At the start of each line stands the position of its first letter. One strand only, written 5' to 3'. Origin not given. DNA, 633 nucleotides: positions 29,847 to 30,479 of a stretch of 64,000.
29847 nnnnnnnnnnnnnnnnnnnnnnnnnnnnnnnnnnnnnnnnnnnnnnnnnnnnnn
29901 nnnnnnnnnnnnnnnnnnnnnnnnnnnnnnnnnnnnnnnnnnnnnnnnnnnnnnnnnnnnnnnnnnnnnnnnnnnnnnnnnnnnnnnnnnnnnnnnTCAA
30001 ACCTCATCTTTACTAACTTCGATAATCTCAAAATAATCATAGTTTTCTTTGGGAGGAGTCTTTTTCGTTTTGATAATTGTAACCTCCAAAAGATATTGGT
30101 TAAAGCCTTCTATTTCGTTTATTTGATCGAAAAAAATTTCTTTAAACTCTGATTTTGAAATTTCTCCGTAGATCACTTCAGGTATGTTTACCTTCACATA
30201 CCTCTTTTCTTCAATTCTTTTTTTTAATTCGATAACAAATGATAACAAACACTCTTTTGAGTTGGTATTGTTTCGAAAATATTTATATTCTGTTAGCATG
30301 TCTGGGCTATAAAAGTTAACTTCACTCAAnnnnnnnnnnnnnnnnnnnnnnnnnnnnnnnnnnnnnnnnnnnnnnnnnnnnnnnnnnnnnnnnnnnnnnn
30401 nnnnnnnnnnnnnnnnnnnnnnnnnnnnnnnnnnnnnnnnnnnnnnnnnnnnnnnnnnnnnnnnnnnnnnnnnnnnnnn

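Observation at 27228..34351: SEDS / class-B-PBP-like / orf110 / FHA-like / PP2C / kinase-like operon next to a T6SS locus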

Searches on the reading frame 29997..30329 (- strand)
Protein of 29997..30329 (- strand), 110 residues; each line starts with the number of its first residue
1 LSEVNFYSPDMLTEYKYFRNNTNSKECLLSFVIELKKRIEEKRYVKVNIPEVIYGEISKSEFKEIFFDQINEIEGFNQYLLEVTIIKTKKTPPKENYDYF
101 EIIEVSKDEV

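Call 5: search_protein_families(library=pfam, proteins=[window:29997-30329:-], max_evalue=0.1)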
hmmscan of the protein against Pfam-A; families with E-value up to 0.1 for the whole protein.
window:29997-30329:- (110 aa): 0 families

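Call 6: search_protein_families(library=ncbifam, proteins=[window:29997-30329:-], max_evalue=0.1)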
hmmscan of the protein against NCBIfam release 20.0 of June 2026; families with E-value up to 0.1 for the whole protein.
window:29997-30329:- (110 aa): 0 families

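Call 73: search_protein_families(library=ncbifam, proteins=[window:29997-30329:-], max_evalue=0.05)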
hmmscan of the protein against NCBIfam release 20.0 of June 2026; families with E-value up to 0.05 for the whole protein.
window:29997-30329:- (110 aa): 0 families

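Call 74: search_protein_families(library=padloc, proteins=[window:29997-30329:-], max_evalue=0.01)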
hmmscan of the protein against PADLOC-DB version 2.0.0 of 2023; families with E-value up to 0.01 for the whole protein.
window:29997-30329:- (110 aa): 0 families
